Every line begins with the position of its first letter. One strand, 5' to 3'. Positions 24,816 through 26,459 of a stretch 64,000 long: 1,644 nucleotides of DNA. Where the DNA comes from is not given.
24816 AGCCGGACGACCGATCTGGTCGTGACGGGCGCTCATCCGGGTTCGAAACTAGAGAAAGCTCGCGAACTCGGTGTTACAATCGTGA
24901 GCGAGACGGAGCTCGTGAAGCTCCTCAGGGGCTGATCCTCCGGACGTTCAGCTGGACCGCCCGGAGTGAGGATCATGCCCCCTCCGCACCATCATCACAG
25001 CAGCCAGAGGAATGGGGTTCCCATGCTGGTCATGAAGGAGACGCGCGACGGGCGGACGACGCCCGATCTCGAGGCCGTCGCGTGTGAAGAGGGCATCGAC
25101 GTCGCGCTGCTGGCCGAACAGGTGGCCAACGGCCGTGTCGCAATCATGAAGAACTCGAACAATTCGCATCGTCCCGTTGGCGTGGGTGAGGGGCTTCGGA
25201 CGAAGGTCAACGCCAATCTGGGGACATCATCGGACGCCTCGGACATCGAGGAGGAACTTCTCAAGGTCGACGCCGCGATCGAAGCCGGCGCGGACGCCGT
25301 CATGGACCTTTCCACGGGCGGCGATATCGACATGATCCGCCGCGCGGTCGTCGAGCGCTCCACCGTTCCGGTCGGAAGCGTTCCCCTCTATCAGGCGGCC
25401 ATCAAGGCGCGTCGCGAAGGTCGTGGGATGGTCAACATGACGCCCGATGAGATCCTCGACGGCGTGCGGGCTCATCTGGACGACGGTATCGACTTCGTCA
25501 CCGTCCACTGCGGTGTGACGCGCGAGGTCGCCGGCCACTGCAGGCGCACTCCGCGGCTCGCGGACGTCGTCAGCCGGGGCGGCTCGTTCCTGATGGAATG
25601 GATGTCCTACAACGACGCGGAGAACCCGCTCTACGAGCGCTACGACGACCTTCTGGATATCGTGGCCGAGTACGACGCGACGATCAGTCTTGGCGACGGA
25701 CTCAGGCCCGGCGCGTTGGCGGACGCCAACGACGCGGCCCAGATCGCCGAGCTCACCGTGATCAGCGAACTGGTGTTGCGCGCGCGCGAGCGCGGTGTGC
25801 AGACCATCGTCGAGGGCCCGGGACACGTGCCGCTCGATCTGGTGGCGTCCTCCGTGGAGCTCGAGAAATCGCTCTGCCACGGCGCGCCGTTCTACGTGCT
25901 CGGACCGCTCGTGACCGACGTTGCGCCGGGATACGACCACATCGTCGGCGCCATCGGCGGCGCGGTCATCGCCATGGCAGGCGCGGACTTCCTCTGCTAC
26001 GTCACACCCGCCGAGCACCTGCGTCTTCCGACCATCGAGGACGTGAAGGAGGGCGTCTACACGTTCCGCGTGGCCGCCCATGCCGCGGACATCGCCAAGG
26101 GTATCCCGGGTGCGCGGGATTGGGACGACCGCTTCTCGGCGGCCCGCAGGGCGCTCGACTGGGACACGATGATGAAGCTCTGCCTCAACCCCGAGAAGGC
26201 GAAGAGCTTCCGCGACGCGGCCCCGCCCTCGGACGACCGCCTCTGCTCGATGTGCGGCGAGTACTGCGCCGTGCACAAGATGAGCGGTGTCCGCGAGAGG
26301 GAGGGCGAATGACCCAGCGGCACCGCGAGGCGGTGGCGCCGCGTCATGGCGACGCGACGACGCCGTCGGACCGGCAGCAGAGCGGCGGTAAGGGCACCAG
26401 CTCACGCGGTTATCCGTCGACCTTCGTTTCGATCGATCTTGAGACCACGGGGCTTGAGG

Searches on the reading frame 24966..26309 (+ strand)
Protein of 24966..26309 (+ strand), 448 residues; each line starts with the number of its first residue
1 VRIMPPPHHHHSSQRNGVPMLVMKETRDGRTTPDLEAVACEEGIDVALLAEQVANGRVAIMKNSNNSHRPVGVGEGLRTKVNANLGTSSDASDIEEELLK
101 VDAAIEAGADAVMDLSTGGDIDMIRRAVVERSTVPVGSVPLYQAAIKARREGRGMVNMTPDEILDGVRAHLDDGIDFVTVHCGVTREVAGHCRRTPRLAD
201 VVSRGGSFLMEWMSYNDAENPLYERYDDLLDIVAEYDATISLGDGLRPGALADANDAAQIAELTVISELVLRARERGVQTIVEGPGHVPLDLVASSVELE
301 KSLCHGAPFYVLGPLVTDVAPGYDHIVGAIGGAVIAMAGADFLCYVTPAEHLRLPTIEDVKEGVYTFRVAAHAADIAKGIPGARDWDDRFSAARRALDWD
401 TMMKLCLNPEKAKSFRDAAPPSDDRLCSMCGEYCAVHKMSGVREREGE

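Call 75: search_protein_families(library=pfam, proteins=[window:24966-26309:+], max_evalue=0.00001)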
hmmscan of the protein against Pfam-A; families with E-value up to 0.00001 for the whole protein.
window:24966-26309:+ (448 aa): 1 family
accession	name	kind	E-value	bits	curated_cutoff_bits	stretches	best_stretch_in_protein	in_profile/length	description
PF01964.24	ThiC_Rad_SAM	-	3.5e-185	616.2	25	1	23-439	3-418/420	Radical SAM ThiC family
